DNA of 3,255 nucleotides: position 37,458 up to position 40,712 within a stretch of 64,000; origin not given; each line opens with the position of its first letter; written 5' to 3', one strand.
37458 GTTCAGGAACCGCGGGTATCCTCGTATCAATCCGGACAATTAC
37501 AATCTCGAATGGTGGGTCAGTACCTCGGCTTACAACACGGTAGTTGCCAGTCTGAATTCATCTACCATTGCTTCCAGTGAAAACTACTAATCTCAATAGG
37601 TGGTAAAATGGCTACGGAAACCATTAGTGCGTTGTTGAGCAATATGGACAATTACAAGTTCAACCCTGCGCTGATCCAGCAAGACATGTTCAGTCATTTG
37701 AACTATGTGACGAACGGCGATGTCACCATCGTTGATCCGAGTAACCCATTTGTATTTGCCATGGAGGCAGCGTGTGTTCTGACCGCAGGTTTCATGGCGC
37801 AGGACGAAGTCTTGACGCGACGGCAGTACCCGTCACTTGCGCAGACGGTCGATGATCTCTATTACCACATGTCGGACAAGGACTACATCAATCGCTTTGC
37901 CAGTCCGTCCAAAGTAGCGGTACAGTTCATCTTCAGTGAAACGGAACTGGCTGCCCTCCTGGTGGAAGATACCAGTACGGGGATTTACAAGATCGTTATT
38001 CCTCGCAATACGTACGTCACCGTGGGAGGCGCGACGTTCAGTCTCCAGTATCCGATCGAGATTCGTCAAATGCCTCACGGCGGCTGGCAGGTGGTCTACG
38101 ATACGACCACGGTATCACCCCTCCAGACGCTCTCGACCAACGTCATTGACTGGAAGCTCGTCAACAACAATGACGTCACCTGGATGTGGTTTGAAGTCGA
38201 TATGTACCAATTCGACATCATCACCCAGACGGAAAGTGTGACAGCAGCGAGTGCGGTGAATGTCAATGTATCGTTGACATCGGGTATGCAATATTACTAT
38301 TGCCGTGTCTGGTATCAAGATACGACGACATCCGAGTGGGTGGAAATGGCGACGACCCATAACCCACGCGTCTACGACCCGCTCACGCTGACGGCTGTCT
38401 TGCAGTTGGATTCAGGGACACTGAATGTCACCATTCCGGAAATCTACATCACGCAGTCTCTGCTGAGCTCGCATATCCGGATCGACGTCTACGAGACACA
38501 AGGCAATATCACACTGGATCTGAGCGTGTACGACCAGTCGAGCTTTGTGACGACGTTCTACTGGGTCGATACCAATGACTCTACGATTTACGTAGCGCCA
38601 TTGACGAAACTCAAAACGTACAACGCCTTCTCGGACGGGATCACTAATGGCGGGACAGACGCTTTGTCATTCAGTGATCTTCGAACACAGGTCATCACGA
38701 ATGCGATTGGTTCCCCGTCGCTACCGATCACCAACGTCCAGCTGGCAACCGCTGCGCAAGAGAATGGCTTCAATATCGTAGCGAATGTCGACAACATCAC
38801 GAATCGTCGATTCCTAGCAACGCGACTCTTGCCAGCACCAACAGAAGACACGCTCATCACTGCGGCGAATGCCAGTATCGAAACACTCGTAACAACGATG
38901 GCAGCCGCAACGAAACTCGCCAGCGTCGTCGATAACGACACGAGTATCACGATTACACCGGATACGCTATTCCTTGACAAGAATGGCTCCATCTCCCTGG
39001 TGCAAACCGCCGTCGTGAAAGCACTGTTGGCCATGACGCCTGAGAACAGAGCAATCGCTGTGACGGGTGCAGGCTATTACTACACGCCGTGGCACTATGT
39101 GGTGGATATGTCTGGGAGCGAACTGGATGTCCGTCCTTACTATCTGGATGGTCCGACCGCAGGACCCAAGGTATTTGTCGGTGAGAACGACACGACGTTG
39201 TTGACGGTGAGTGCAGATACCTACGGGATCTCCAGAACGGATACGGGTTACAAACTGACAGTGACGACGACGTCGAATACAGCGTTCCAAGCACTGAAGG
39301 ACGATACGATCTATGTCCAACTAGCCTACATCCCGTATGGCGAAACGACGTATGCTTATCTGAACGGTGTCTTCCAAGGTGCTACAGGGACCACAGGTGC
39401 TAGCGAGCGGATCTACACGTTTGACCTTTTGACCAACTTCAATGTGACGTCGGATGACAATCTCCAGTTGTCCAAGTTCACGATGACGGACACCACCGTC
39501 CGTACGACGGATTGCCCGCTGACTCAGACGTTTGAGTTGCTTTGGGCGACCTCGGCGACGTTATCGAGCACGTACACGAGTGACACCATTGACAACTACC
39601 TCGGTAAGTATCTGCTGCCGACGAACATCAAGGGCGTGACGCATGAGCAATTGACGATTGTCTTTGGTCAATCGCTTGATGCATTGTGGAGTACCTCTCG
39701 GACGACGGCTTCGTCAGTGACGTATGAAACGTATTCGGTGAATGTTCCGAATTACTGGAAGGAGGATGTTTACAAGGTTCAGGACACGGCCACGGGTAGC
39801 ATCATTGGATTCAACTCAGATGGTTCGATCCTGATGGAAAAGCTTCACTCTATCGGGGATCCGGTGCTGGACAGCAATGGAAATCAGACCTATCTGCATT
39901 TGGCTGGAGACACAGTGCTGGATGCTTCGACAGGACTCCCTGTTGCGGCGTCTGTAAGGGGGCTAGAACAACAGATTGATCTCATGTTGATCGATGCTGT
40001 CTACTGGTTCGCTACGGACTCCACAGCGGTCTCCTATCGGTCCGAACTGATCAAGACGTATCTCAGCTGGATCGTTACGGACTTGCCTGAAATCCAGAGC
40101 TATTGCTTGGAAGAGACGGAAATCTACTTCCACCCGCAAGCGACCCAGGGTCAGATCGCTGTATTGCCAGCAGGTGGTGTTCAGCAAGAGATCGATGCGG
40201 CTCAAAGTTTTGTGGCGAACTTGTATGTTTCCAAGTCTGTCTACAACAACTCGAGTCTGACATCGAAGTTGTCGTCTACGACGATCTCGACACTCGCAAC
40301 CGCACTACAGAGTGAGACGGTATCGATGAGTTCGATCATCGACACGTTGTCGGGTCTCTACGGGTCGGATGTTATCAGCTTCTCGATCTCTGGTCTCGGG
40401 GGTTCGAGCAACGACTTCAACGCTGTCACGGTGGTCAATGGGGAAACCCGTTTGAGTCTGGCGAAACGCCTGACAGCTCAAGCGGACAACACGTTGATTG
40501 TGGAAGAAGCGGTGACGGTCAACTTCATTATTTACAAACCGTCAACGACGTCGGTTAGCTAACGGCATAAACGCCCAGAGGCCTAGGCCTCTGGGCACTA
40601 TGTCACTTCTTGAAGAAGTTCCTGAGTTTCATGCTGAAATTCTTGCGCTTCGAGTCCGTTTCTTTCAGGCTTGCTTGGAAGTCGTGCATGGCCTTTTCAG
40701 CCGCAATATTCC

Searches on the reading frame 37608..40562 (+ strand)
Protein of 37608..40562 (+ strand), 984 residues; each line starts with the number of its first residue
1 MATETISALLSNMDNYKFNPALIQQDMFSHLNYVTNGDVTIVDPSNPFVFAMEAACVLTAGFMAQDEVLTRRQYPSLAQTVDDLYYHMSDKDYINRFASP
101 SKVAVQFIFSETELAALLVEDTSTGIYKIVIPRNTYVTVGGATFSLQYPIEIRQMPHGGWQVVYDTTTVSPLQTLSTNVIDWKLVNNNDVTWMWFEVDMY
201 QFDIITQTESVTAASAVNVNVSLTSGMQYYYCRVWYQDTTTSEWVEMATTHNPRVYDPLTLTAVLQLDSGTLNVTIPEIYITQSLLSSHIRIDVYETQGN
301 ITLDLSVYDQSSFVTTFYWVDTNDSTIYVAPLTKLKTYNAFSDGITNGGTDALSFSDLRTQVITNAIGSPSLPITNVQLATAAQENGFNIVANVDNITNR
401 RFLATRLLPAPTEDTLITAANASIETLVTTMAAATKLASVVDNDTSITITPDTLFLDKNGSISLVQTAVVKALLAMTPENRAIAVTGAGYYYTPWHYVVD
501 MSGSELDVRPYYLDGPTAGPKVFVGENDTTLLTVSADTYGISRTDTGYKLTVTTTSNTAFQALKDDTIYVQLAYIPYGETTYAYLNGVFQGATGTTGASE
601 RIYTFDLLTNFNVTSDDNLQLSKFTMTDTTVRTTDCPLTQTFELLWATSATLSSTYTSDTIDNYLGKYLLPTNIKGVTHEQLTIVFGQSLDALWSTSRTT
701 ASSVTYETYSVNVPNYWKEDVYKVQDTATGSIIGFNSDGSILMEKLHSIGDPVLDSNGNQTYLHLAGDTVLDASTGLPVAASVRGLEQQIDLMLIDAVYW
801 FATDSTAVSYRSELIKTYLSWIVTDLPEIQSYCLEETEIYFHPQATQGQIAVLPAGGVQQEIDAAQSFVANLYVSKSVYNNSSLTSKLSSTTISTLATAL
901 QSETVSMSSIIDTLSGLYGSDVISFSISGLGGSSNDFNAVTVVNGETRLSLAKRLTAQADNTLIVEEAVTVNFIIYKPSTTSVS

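Call 14: search_protein_families(library=phrogs, proteins=[window:37608-40562:+], max_evalue=0.00001)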
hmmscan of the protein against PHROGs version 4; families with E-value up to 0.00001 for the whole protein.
window:37608-40562:+ (984 aa): 1 family
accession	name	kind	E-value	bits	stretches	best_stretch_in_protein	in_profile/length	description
phrog_3248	-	unknown function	1.5e-300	1000.4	1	5-973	2-962/970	-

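Call 17: search_dna_similar(query=window:37608-40562:+, collection=phages, mode=protein, max_rows=25)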
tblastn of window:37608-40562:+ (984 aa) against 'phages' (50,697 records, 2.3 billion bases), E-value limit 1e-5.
Records with a match: 290; places in all: 291; records where one place covers at least 80% of the query: 286.
Best place of each record, by identity: <60% 290.
By first word of the organism name: Pseudomonas 81; Erwinia 62; Salmonella 24; Vibrio 23; Serratia 21; Aeromonas 19; Klebsiella 16; Ralstonia 13; Burkholderia 4; Escherichia 4; and 14 more.
By host as written in the record: Erwinia amylovora 35; Pseudomonas aeruginosa 32; - 30; Erwinia amylovora ATCC 29780 19; Klebsiella pneumoniae 14; Aeromonas hydrophila 9; Pseudomonas aeruginosa PAO1 8; Ralstonia solanacearum 6; and 77 more.
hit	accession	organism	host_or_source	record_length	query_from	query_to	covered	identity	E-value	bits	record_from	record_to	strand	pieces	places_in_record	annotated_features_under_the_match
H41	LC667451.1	Burkholderia phage FLC9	Burkholderia glumae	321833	5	979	99%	49.5%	0e+0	855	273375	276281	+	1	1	hypothetical protein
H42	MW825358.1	Xanthomonas phage vB_XciM_LucasX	Xanthomonas citri 306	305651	10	974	98%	38.7%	0e+0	622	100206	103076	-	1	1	hypothetical protein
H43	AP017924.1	Ralstonia phage RP12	Ralstonia solanacearum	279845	5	974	99%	38.0%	0e+0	614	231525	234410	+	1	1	putative virion structural protein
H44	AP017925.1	Ralstonia phage RP31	Ralstonia solanacearum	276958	5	974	99%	38.0%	0e+0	614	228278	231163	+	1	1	putative virion structural protein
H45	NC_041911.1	Ralstonia phage RP12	Ralstonia solanacearum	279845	5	974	99%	38.0%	0e+0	614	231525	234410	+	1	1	putative virion structural protein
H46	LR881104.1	Klebsiella phage vB_KvM-Eowyn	-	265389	7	973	98%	37.5%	7e-173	565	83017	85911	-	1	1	hypothetical protein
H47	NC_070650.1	Klebsiella phage vB_KvM-Eowyn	-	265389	7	973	98%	37.5%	7e-173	565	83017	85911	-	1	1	hypothetical protein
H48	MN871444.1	Serratia phage KpGz_1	Klebsiella pneumoniae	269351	7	973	98%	37.1%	8e-175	571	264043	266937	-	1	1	record has no annotation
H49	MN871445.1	Serratia phage KpHz_2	Klebsiella pneumoniae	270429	7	973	98%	37.0%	9e-172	562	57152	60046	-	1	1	record has no annotation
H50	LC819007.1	Ralstonia phage FLC4-3B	Ralstonia pseudosolanacearum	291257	3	974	99%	36.3%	0e+0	597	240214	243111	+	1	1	putative virion structural protein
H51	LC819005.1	Ralstonia phage FLC1-1B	Ralstonia pseudosolanacearum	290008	3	974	99%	36.2%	0e+0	596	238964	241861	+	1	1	putative virion structural protein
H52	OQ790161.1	Xanthomonas phage RTH11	Xanthomonas sp.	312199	11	974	98%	35.7%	0e+0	590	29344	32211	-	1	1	virion structural protein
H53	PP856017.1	Burkholderia phage vB_BgluM-SURPRISE13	Burkholderia glumae LMG 2196 (= ATCC ...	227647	34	973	96%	36.3%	2e-162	535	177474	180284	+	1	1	hypothetical protein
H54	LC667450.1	Burkholderia phage FLC8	Burkholderia glumae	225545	34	973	96%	36.1%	5e-165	543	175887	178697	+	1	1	hypothetical protein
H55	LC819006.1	Ralstonia phage FLC4-11C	Ralstonia pseudosolanacearum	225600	34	973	96%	36.1%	5e-165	543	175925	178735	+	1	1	putative virion structural protein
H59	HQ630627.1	Pseudomonas phage PhiPA3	Pseudomonas aeruginosa strain PAO1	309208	3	977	99%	34.7%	1e-163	539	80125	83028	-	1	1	090: virion structural protein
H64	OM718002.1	Pseudomonas phage Churi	Pseudomonas aeruginosa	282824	1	977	99%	34.5%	3e-166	546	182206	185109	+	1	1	hypothetical protein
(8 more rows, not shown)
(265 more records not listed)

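Call 95: find_related_loci(query=window:37608-40562:+, collection=viral_contigs, flank=500)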
Query window:37608-40562:+ (984 aa) in viral_contigs; peptide patterns used: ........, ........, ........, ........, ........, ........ (x = any residue, [..] = any of these).
2 stretches matched a pattern; 1 encode a relative of the query (tblastn E <= 1e-3); 1 distinct loci.
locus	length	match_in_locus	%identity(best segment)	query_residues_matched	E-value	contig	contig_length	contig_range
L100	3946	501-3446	46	2-984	0e+0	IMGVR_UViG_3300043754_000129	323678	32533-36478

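Call 106: get_annotated_region(hit=H42, flank=10)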
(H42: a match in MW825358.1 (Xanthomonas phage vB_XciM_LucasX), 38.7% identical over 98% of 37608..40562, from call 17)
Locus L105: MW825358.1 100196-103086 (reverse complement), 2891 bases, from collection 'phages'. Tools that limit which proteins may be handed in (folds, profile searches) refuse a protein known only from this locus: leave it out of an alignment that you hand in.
description: Xanthomonas phage vB_XciM_LucasX, complete genome.
organism: Xanthomonas phage vB_XciM_LucasX (NCBI taxid 2829408)
taxonomy: Viruses; Duplodnaviria; Heunggongvirae; Uroviricota; Caudoviricetes
host: Xanthomonas citri 306; source: citrus orchard soil; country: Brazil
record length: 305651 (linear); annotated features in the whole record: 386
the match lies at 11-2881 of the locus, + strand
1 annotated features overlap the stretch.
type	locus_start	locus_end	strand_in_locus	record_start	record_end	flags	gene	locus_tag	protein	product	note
CDS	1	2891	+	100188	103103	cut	-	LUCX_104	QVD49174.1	hypothetical protein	similar to putative virion structural protein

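Call 107: get_annotated_region(hit=H43, flank=10)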
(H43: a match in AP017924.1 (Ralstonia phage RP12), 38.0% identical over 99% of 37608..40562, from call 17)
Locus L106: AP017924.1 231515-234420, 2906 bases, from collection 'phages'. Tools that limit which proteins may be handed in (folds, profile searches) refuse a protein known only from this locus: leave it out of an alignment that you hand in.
description: Ralstonia phage RP12 DNA, complete genome.
organism: Ralstonia phage RP12 (NCBI taxid 1923889)
taxonomy: Viruses; Duplodnaviria; Heunggongvirae; Uroviricota; Caudoviricetes; Ripduovirus; Ripduovirus RP12
host: Ralstonia solanacearum; source: -; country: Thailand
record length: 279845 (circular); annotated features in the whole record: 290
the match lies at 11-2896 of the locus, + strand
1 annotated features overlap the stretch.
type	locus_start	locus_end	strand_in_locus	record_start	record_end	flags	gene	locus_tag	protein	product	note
CDS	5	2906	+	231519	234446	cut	-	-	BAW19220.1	putative virion structural protein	ORF246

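Call 108: get_annotated_region(hit=H46, flank=10)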
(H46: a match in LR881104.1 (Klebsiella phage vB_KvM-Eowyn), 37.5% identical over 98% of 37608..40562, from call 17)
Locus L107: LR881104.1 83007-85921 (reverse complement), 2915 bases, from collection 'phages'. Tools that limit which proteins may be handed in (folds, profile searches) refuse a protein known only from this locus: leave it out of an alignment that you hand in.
description: Klebsiella phage vB_KvM-Eowyn genome assembly, chromosome: 1.
organism: Klebsiella phage vB_KvM-Eowyn (NCBI taxid 2762819)
taxonomy: Viruses; Duplodnaviria; Heunggongvirae; Uroviricota; Caudoviricetes; Eowynvirus; Eowynvirus eowyn
host: -; source: -; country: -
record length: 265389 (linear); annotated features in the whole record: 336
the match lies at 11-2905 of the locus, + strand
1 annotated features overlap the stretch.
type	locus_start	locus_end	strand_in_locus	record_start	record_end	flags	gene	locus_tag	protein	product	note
CDS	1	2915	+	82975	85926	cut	-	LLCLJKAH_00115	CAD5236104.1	hypothetical protein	label:LLCLJKAH_00115; ORF087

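Call 109: get_annotated_region(hit=H52, flank=10)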
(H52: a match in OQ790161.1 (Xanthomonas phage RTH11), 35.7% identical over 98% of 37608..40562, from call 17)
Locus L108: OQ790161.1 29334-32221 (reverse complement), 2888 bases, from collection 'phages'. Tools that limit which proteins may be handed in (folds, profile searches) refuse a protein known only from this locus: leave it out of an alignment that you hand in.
description: Xanthomonas phage RTH11, complete genome.
organism: Xanthomonas phage RTH11 (NCBI taxid 3044021)
taxonomy: Viruses; Duplodnaviria; Heunggongvirae; Uroviricota; Caudoviricetes
host: Xanthomonas sp.; source: Ditch water; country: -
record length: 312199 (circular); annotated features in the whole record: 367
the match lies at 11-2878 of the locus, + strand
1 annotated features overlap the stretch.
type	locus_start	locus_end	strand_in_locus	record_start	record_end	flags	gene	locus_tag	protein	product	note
CDS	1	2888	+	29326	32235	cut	-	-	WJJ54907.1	virion structural protein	-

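Call 110: get_annotated_region(hit=H53, flank=10)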
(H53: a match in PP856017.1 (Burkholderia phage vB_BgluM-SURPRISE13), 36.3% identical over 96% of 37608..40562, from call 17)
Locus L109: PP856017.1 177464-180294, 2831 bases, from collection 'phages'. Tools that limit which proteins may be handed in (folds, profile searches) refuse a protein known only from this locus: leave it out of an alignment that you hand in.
description: Burkholderia phage vB_BgluM-SURPRISE13, complete genome.
organism: Burkholderia phage vB_BgluM-SURPRISE13 (NCBI taxid 3159457)
taxonomy: Viruses
host: Burkholderia glumae LMG 2196 (= ATCC 33617); source: soil; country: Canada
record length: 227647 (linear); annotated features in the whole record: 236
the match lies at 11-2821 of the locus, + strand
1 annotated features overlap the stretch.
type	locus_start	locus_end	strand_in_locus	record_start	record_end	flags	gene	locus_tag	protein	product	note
CDS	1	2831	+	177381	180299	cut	-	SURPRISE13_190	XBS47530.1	hypothetical protein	-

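Call 111: get_annotated_region(hit=H59, flank=10)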
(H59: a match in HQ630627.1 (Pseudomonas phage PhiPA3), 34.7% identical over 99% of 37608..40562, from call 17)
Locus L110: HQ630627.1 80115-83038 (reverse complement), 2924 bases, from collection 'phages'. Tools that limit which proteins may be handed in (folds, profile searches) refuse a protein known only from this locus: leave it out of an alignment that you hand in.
description: Pseudomonas phage PhiPA3, complete genome.
organism: Pseudomonas phage PhiPA3 (NCBI taxid 998086)
taxonomy: Viruses; Duplodnaviria; Heunggongvirae; Uroviricota; Caudoviricetes; Miltoncavirus; Miltoncavirus PhiPA3
host: Pseudomonas aeruginosa strain PAO1; source: -; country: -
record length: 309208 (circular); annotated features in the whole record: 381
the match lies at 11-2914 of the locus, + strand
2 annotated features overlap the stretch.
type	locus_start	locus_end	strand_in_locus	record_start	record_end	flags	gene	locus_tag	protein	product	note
CDS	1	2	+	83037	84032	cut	091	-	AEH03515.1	virion structural protein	similar to gp150 in Pseudomonas phage 201phi2-1, gp088 Pseudomonas phage phiKZ, PPEV_gp057 Pseudomonas phage EL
CDS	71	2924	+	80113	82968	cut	090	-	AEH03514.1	virion structural protein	similar to gp149 in Pseudomonas phage 201phi2-1, gp087 Pseudomonas phage phiKZ, PPEV_gp056 Pseudomonas phage EL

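Call 113: get_annotated_region(hit=H64, flank=10)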
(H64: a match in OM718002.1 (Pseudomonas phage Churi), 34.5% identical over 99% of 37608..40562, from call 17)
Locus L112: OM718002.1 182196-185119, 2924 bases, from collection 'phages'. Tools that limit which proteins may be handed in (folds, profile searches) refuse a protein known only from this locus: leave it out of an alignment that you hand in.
description: Pseudomonas phage Churi, complete genome.
organism: Pseudomonas phage Churi (NCBI taxid 2924860)
taxonomy: Viruses; Duplodnaviria; Heunggongvirae; Uroviricota; Caudoviricetes; Phikzvirus
host: Pseudomonas aeruginosa; source: soil; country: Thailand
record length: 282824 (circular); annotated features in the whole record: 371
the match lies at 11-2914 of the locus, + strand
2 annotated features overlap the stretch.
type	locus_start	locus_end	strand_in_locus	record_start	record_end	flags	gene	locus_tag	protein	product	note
CDS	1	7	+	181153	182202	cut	-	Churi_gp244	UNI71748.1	hypothetical protein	-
CDS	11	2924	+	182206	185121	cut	-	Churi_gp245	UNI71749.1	hypothetical protein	-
